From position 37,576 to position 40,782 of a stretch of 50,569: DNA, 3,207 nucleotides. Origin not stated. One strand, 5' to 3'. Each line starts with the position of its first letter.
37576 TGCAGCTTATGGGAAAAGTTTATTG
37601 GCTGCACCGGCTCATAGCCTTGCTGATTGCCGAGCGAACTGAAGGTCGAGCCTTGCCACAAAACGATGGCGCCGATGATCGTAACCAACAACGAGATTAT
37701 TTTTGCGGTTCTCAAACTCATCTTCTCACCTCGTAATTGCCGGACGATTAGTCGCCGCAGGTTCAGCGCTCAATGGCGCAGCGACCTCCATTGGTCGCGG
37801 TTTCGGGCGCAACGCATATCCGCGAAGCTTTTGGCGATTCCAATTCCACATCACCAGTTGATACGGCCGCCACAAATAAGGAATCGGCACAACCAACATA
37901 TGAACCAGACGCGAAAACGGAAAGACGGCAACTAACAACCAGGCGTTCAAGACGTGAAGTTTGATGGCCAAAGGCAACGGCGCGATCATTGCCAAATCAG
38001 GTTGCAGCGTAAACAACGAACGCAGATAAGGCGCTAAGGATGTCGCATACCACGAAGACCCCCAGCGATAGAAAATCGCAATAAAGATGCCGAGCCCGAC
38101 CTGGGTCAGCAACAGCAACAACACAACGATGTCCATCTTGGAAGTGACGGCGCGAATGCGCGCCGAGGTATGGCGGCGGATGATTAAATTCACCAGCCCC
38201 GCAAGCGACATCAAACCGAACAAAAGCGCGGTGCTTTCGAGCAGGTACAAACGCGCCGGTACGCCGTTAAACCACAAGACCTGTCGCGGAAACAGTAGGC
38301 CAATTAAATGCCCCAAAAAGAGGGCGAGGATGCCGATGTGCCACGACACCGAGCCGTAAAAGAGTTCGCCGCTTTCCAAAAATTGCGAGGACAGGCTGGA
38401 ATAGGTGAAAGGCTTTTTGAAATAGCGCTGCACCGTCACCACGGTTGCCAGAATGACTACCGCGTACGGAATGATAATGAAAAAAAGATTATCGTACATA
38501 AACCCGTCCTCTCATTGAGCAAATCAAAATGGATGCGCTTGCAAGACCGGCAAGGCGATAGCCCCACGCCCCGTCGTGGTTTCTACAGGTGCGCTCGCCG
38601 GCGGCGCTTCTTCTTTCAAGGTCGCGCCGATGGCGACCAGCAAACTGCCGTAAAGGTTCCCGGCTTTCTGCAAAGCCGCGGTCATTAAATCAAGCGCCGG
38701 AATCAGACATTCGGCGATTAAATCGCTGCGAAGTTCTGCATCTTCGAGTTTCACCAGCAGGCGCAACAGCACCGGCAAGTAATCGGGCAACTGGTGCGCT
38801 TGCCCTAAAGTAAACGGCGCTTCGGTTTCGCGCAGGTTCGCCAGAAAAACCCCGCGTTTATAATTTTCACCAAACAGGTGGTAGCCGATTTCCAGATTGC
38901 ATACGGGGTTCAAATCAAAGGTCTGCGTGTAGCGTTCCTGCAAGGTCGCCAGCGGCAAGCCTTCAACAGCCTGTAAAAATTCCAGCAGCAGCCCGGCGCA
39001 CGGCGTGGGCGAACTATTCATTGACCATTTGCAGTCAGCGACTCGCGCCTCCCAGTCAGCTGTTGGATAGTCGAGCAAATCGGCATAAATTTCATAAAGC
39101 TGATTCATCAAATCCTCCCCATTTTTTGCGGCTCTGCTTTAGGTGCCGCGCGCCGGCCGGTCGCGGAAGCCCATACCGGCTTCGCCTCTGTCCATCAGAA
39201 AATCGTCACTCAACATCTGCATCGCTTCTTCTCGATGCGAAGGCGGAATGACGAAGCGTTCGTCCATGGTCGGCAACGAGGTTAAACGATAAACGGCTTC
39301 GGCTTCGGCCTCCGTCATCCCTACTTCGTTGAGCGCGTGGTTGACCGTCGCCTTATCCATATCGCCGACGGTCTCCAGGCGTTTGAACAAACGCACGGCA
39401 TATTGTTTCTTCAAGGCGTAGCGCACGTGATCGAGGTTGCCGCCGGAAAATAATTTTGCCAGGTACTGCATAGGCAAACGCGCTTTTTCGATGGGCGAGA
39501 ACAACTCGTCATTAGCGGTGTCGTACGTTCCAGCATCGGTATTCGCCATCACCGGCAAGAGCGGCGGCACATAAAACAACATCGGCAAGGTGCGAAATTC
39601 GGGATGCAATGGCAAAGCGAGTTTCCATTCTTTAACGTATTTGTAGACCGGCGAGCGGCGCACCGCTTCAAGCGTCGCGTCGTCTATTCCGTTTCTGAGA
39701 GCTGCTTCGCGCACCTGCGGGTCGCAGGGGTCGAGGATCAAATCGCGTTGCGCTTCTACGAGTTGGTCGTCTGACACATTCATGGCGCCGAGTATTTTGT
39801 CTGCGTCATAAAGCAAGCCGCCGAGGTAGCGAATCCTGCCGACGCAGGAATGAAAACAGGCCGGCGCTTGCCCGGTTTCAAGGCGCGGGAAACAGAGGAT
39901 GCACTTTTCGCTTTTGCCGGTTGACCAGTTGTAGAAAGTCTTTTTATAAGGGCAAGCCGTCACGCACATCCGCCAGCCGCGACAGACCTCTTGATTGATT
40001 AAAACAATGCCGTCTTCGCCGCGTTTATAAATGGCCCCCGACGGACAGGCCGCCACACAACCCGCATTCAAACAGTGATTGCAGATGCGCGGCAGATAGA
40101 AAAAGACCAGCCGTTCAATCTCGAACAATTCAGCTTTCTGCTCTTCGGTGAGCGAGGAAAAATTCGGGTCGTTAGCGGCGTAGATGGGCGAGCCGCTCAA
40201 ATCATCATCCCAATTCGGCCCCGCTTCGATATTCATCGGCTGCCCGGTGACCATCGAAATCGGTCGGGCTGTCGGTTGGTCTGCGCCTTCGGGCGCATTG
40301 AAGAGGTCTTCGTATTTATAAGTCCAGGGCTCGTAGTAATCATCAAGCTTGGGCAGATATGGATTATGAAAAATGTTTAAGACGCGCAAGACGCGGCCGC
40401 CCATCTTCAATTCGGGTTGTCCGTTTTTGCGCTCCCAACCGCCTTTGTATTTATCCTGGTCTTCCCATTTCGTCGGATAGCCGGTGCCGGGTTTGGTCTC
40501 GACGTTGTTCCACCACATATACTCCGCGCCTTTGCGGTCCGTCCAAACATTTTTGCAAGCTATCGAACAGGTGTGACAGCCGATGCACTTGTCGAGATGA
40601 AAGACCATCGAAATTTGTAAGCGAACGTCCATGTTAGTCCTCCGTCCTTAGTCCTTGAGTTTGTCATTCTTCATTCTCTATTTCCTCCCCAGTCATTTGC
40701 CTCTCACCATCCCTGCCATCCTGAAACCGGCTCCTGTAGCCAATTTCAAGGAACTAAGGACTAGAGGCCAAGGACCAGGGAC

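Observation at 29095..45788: Single co-directional gene string Rrf2-narC-narGHJI-actABCDE-actF::narK couples membrane nitrate reductase to alternative complex III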

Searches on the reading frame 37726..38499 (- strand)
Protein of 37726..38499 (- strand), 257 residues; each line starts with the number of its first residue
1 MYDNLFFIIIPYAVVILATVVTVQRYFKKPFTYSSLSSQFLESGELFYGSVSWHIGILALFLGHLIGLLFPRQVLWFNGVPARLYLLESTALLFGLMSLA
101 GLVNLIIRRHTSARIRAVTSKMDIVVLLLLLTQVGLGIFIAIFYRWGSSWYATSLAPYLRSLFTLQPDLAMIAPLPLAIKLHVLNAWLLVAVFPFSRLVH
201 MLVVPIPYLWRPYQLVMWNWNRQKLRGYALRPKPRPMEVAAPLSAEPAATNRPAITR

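Call 3: search_protein_families(library=pfam, proteins=[window:37726-38499:-])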
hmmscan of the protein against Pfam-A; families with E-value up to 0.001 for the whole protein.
window:37726-38499:- (257 aa): 1 family
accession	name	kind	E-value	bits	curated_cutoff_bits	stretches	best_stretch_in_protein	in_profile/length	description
PF02665.19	Nitrate_red_gam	-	1.8e-63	214.5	22.9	1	4-218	2-216/217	Nitrate reductase gamma subunit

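Call 5: search_protein_families(library=ncbifam, proteins=[window:37726-38499:-])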
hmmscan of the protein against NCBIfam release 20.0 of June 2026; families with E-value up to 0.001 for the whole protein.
window:37726-38499:- (257 aa): 3 families
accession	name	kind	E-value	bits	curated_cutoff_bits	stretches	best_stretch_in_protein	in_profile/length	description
TIGR00351.1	narI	equivalog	1.7e-34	119.7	105.55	1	2-216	4-221/225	respiratory nitrate reductase subunit gamma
NF045723.1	memb_anch_TmcC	equivalog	1.2e-05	25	240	0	177-206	171-200/218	TmcC family electron transfer complex membrane anchor subunit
NF038037.1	cytob_DsrM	equivalog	0.00014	21.1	300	1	46-202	116-268/320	sulfate reduction electron transfer complex DsrMKJOP subunit DsrM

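Call 66: search_solved_structures(query=window:37726-38499:-, max_evalue=0.001, show_alignments=1)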
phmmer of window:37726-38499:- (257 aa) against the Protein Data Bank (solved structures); distinct sequences matched with E-value up to 0.001: 4.
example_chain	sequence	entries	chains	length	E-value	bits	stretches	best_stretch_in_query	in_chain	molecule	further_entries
3egw_C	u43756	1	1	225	1.4e-22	83.8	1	5-216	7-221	Respiratory nitrate reductase 1 gamma chain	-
1q16_C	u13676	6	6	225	1.5e-22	83.7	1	5-216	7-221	Respiratory nitrate reductase 1 gamma chain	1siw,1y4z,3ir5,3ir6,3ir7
1y5i_C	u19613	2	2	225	1.7e-22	83.5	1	5-216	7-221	Respiratory nitrate reductase 1 gamma chain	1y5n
1y5l_C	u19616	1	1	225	1.4e-21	80.5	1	5-216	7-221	Respiratory nitrate reductase 1 gamma chain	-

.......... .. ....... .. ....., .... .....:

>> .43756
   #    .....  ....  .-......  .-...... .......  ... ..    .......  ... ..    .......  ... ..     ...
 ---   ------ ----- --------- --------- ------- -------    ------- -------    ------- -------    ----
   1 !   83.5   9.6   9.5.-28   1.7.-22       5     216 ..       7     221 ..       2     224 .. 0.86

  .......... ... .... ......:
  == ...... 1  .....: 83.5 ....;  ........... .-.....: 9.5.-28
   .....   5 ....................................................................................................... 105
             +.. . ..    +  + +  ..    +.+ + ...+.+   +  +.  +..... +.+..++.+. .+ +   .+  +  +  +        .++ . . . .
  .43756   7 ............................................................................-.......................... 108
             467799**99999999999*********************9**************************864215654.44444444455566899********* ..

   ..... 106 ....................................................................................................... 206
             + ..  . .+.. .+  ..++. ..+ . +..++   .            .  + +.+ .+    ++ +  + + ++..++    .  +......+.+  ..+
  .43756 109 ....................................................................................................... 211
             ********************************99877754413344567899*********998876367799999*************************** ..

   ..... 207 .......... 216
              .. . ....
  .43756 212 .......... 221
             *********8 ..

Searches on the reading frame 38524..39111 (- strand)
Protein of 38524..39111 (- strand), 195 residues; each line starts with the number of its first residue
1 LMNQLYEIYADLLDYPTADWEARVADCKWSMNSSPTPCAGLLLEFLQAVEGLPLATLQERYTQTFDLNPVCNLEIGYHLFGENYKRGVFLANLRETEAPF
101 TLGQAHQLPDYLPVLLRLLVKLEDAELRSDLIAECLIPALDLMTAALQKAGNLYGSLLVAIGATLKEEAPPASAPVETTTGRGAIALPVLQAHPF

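Call 3: search_protein_families(library=pfam, proteins=[window:38524-39111:-])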
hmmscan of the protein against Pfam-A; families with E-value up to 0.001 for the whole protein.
window:38524-39111:- (195 aa): 0 families

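Call 5: search_protein_families(library=ncbifam, proteins=[window:38524-39111:-])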
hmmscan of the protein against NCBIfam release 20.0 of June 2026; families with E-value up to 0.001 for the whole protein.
window:38524-39111:- (195 aa): 2 families
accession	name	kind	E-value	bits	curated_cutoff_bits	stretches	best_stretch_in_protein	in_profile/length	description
TIGR00684.1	narJ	equivalog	7.7e-20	71.5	59.35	1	12-160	3-151/152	nitrate reductase molybdenum cofactor assembly chaperone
NF011628.0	PRK15054.1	equivalog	2.3e-05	24.2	410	1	7-160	5-153/231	nitrate reductase molybdenum cofactor assembly chaperone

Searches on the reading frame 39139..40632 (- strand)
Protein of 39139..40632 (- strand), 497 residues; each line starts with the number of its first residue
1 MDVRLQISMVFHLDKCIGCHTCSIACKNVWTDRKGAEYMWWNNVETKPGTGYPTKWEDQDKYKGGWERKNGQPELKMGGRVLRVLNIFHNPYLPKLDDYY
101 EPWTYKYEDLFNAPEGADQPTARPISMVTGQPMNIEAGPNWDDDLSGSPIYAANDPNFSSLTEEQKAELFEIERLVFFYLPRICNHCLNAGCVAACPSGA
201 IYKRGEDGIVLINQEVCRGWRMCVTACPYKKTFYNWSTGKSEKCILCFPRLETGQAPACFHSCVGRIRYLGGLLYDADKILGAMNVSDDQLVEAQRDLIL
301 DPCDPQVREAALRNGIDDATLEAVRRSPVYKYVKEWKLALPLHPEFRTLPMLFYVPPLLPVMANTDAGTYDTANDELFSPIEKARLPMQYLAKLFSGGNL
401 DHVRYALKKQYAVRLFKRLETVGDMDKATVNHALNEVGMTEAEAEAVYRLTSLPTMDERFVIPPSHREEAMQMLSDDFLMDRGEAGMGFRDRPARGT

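Call 3: search_protein_families(library=pfam, proteins=[window:39139-40632:-])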
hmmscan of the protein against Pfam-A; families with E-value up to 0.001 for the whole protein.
window:39139-40632:- (497 aa): 9 families
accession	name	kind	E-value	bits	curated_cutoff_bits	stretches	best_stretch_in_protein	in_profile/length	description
PF13247.11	Fer4_11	-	1.5e-35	121.8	26.2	1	177-271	3-98/100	4Fe-4S dicluster domain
PF14711.11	Nitr_red_bet_C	-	6.3e-17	61.4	27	1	358-441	1-81/81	Respiratory nitrate reductase beta C-terminal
PF13237.11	Fer4_10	-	3.9e-11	43.2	25.5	1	181-228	6-53/53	4Fe-4S dicluster domain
PF12838.12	Fer4_7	-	1.1e-08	35.8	27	1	184-230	2-51/52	4Fe-4S dicluster domain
PF12837.12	Fer4_6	-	7.1e-06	26.2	25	0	182-201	7-24/24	4Fe-4S binding domain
PF12797.12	Fer4_2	-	8.8e-06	25.8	24.5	1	9-27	3-21/22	4Fe-4S binding domain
PF00037.32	Fer4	-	7.6e-05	22.8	21.1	0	10-26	2-18/24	4Fe-4S binding domain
PF12800.12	Fer4_4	-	0.00023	21.7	24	0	215-230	2-17/17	4Fe-4S binding domain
PF13187.11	Fer4_9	-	0.00024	21.5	27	0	184-230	2-50/52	4Fe-4S dicluster domain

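Call 5: search_protein_families(library=ncbifam, proteins=[window:39139-40632:-])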
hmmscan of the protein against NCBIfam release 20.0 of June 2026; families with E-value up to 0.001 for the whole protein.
window:39139-40632:- (497 aa): 29 families (the best 25 are shown)
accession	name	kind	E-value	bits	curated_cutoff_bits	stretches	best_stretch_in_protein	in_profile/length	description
TIGR01660.1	narH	equivalog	9.1e-196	651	524.05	1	1-489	1-479/492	nitrate reductase subunit beta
TIGR03478.1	DMSO_red_II_bet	subfamily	4.8e-87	291.9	480.7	2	6-273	3-220/321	DMSO reductase family type II enzyme, iron-sulfur subunit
NF042979.1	EthbenzDh_ebdB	equivalog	6.9e-68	229.1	740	2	5-273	19-242/354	ethylbenzene dehydrogenase subunit beta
TIGR02951.1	DMSO_dmsB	equivalog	5.8e-32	111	214.1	1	175-269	55-149/161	DMSO/selenate family reductase complex B subunit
NF011569.0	PRK14993.1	equivalog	1.3e-30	106.7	416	1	178-285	94-200/244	tetrathionate reductase subunit TtrB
NF045797.1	DsrO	equivalog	1e-26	93.8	200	1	179-273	98-202/235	sulfate reduction electron transfer complex DsrMKJOP subunit DsrO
NF008134.0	PRK10882.1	equivalog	7.2e-24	84.4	263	1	176-264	105-199/329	hydrogenase 2 operon protein HybA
NF041715.1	arsenate_red_ArrB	equivalog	1.1e-23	84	450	2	175-237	48-109/233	arsenate respiratory reductase iron-sulfur subunit ArrB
TIGR03149.1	cyt_nit_nrfC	equivalog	2.9e-23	82.4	377.6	1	179-273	89-184/225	cytochrome c nitrite reductase Fe-S protein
TIGR01582.1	FDH-beta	equivalog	1e-18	67.5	334.7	1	168-265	77-174/283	formate dehydrogenase subunit beta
NF045715.1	sulf_resp_HmcB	equivalog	1.3e-17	63.9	420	1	182-264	105-189/307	sulfate respiration complex iron-sulfur protein HmcB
NF041782.1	mnquin_red_QrcC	equivalog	9.1e-13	48.4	400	1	178-238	59-122/239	menaquinone reductase iron-sulfur cluster-binding subunit QrcC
NF007382.0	PRK09898.1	equivalog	2.2e-12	47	213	1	178-248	117-187/208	ferredoxin-like protein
NF038355.1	FDH3_beta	equivalog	1.2e-11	44.9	240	1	184-247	54-121/180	formate dehydrogenase FDH3 subunit beta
NF007658.0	PRK10330.1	equivalog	6.4e-11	42.1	260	1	159-230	33-102/181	electron transport protein HydN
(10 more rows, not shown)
